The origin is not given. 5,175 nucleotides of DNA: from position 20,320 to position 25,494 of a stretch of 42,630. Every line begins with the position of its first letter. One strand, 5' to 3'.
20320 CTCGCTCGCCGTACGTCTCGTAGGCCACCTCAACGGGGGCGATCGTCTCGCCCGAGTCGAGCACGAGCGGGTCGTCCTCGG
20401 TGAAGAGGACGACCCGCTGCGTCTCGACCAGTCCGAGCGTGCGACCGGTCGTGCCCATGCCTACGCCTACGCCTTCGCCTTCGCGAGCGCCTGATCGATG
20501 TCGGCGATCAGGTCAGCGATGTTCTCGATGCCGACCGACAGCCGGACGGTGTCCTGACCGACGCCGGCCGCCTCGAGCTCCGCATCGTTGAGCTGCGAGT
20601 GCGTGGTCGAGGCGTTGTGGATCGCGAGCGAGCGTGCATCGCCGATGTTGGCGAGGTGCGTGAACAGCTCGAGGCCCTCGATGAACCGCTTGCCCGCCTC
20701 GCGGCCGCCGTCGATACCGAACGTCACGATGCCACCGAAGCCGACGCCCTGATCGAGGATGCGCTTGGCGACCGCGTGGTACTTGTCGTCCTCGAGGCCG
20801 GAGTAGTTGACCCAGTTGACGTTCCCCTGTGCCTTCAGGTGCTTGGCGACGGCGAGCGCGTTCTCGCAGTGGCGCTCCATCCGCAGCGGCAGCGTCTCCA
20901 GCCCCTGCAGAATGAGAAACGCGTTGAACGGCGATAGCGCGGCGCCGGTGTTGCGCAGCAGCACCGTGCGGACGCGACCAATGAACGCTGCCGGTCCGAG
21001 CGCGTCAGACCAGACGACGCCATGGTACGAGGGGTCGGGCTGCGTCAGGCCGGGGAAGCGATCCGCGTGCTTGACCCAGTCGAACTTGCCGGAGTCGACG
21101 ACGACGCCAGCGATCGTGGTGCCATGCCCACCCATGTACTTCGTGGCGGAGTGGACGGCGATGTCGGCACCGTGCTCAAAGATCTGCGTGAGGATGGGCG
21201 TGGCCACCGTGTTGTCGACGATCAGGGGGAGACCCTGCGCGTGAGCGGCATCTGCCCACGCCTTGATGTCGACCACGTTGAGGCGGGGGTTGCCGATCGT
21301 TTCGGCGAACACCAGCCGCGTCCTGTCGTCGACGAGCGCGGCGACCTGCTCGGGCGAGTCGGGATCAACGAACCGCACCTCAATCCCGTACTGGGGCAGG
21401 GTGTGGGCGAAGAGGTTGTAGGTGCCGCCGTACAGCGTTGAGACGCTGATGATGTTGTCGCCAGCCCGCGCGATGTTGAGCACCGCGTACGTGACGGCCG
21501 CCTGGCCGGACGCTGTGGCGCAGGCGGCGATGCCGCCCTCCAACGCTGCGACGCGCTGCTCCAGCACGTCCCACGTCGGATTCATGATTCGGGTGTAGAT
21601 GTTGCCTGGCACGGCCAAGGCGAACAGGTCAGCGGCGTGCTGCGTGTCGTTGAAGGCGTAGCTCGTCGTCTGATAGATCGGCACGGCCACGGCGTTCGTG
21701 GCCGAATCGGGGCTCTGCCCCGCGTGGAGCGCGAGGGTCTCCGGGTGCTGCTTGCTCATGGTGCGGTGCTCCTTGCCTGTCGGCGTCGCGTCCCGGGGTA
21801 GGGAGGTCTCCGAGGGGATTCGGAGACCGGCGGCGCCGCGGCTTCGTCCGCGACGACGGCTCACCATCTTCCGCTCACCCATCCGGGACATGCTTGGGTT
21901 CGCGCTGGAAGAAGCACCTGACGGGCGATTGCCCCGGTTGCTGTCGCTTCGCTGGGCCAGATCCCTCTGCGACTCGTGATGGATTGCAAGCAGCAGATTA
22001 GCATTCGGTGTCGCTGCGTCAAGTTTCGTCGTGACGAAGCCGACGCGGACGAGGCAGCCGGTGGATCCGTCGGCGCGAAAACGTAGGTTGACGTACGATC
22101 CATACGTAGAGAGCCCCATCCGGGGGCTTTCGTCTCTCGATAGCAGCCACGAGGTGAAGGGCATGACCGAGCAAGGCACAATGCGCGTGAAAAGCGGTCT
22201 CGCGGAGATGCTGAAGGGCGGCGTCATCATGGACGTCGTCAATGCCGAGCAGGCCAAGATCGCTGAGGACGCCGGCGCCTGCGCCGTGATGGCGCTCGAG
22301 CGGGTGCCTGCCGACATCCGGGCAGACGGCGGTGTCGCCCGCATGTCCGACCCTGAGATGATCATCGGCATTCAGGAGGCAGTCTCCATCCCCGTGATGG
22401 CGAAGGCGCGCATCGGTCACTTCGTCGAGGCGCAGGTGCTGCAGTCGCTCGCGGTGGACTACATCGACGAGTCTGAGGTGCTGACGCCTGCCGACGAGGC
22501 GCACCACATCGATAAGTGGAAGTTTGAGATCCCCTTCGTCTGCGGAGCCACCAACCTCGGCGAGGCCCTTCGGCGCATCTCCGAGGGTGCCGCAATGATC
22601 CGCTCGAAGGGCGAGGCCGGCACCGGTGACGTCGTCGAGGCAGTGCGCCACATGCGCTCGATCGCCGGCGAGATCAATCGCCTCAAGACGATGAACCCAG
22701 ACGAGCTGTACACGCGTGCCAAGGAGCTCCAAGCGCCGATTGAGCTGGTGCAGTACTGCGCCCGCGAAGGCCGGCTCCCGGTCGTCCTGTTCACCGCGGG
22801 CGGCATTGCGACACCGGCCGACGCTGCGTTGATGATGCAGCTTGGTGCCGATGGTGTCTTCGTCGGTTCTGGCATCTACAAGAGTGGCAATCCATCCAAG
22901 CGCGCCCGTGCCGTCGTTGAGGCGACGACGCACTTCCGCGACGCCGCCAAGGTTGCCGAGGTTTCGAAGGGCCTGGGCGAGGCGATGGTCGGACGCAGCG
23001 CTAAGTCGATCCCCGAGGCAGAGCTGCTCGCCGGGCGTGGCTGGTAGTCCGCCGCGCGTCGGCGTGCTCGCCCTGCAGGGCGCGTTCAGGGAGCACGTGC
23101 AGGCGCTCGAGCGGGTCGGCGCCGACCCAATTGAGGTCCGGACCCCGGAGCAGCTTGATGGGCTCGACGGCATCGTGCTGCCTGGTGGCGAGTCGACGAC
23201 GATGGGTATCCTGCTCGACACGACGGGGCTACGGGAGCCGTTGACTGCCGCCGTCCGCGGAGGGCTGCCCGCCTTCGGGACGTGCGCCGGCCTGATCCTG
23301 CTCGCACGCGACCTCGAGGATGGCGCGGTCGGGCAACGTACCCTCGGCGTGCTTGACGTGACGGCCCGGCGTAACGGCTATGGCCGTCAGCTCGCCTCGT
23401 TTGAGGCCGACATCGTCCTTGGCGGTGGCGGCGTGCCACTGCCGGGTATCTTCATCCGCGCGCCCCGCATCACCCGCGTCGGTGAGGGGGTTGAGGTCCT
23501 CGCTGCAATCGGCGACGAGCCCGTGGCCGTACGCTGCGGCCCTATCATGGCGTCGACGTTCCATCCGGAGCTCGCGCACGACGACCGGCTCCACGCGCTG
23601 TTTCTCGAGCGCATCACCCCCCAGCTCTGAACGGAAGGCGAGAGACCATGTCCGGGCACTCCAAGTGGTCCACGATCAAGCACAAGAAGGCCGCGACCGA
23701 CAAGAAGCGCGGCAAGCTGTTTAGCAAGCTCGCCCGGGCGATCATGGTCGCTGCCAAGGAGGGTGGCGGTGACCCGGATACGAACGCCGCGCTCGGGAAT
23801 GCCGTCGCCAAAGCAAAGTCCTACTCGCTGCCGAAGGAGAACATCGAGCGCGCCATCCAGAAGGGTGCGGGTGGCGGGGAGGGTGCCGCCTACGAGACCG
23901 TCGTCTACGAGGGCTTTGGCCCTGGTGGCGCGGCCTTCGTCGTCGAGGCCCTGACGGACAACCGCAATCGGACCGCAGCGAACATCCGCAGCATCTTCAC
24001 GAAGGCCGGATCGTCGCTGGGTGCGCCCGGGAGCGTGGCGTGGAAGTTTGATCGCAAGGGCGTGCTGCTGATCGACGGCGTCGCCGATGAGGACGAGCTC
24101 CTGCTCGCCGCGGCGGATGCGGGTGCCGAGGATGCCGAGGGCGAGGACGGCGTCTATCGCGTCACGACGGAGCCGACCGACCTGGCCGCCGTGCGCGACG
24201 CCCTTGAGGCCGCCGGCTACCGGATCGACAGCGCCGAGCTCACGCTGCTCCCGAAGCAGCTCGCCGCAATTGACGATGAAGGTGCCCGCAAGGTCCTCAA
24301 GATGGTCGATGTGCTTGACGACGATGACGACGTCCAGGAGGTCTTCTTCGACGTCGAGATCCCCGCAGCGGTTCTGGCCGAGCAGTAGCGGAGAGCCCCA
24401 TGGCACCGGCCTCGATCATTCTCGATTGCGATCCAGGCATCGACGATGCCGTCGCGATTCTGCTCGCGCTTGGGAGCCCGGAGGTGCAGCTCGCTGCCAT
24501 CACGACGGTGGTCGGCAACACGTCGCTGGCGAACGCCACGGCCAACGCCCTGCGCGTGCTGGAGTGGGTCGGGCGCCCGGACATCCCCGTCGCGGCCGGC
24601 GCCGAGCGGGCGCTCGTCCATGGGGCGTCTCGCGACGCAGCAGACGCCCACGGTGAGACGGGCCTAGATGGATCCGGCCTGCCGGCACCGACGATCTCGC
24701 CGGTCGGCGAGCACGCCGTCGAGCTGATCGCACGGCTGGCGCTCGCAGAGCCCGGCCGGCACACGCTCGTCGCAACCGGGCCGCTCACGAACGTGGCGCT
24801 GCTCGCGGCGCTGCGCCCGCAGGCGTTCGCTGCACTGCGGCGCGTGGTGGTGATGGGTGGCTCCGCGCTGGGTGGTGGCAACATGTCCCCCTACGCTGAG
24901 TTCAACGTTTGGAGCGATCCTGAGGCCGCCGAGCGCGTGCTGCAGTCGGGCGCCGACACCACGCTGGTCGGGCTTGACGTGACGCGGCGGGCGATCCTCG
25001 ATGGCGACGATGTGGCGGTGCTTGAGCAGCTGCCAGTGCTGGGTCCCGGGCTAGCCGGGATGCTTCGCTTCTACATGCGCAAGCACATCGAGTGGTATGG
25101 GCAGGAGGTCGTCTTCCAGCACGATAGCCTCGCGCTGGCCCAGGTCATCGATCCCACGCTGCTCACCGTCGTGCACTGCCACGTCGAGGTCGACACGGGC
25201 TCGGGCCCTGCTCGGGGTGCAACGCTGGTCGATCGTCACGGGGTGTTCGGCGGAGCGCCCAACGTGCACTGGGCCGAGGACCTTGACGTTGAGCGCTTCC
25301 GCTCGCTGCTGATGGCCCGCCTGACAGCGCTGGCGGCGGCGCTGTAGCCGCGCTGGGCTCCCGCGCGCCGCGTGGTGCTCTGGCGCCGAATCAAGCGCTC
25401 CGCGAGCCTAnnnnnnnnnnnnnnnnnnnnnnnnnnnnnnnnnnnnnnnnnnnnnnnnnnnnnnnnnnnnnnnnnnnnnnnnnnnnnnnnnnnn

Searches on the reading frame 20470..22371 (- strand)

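Call 12: search_protein_families(library=pfam, proteins=[window:20470-22371:-], max_evalue=0.001)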
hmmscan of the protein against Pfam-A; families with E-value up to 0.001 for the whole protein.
window:20470-22371:- (634 aa): 3 families
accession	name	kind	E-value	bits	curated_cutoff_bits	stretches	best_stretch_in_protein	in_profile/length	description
PF01053.26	Cys_Met_Meta_PP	-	1.2e-132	442.5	27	1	211-629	1-380/381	Cys/Met metabolism PLP-dependent enzyme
PF01041.23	DegT_DnrJ_EryC1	-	4.4e-06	26.6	19.8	1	264-390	23-149/360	DegT/DnrJ/EryC1/StrS aminotransferase family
PF00266.25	Aminotran_5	-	0.0001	21.8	21.5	1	286-421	71-211/371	Aminotransferase class-V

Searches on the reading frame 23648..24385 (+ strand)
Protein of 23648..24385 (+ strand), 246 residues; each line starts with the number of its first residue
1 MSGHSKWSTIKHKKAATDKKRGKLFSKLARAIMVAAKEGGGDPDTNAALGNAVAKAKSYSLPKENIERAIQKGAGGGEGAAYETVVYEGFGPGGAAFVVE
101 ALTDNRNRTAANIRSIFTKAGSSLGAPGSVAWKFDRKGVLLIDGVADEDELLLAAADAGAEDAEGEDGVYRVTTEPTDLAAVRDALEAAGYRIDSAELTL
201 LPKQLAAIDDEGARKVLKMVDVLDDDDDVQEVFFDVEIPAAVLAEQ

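Call 12: search_protein_families(library=pfam, proteins=[window:23648-24385:+], max_evalue=0.001)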
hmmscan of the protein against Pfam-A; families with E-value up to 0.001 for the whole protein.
window:23648-24385:+ (246 aa): 2 families
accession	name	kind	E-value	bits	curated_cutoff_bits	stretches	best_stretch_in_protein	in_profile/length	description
PF01709.26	Transcrip_reg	-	1.2e-54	184.8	27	1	82-234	1-158/160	TACO1/YebC second and third domain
PF20772.2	TACO1_YebC_N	-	3.2e-32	111.3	36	1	5-75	1-72/73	TACO1/YebC protein N-terminal domain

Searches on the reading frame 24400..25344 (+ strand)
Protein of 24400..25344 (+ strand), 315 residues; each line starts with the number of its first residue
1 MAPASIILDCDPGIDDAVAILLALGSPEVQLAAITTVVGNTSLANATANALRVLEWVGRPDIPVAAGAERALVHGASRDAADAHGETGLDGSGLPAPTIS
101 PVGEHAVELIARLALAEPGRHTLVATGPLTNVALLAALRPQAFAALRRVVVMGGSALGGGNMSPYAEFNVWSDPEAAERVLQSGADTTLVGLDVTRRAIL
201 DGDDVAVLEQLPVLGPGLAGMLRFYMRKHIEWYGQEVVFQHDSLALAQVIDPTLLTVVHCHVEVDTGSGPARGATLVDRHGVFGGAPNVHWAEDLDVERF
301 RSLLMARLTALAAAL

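Call 12: search_protein_families(library=pfam, proteins=[window:24400-25344:+], max_evalue=0.001)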
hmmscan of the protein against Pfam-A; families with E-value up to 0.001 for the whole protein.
window:24400-25344:+ (315 aa): 1 family
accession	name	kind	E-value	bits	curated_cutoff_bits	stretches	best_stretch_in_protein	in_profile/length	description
PF01156.24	IU_nuc_hydro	-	6.2e-92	308.8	34.2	1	6-301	1-296/297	Inosine-uridine preferring nucleoside hydrolase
